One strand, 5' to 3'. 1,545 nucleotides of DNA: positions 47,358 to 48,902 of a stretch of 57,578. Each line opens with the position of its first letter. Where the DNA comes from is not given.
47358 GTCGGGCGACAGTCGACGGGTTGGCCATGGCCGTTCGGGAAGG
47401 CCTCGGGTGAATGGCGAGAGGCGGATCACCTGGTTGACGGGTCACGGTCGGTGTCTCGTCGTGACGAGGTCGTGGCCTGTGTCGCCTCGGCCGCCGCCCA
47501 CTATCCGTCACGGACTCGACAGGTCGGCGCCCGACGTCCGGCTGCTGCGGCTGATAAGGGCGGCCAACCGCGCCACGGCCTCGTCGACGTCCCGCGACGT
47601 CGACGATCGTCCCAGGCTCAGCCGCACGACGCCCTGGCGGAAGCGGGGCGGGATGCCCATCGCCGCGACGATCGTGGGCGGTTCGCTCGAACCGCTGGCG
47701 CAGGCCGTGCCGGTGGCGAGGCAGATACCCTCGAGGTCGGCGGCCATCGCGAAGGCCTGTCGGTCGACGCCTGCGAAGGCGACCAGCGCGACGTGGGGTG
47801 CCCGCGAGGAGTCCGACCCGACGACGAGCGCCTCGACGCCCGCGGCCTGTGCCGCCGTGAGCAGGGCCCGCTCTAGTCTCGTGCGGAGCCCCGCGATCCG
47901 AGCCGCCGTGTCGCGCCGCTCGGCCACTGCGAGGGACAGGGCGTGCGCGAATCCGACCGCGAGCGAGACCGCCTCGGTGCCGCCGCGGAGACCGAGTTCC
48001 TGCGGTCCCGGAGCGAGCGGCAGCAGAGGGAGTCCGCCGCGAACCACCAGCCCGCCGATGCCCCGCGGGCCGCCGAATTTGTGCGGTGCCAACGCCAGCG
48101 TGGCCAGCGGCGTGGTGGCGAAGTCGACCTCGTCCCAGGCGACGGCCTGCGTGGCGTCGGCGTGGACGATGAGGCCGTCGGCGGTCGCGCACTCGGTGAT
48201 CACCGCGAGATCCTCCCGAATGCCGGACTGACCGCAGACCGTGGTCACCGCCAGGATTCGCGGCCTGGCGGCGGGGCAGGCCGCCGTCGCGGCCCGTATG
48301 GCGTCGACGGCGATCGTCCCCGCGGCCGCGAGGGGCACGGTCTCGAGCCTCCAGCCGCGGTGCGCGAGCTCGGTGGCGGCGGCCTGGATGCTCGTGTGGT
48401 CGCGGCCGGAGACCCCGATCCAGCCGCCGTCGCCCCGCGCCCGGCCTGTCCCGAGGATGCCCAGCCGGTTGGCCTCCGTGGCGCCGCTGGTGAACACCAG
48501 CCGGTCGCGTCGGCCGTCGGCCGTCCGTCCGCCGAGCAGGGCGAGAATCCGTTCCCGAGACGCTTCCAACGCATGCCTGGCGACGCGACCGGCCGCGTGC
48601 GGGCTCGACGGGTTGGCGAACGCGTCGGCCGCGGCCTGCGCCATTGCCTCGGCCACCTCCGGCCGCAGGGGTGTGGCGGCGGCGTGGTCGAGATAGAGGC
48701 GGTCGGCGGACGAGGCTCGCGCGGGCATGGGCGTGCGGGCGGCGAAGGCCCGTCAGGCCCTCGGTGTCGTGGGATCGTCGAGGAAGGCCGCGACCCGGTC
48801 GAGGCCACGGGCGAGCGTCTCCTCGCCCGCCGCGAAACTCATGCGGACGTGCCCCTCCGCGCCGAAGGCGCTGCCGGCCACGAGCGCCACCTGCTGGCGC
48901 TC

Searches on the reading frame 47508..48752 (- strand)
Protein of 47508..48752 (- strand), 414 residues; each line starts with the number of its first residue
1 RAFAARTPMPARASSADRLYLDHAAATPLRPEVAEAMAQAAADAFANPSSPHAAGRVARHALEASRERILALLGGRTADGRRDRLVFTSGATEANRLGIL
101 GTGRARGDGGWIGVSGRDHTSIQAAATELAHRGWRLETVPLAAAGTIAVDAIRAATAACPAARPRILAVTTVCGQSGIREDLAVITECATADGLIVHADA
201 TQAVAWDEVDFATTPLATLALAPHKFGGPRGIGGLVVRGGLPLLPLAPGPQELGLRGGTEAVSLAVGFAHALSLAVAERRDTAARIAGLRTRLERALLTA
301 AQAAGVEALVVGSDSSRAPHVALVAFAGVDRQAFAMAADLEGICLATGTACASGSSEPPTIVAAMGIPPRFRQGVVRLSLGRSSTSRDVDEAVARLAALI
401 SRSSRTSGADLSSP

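Call 57: search_protein_families(library=pfam, proteins=[window:47508-48752:-], max_evalue=0.001)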
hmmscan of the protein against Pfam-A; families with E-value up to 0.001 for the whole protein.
window:47508-48752:- (414 aa): 1 family
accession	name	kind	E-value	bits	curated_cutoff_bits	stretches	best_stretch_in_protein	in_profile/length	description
PF00266.25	Aminotran_5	-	3.2e-39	135.4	21.5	1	20-390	2-369/371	Aminotransferase class-V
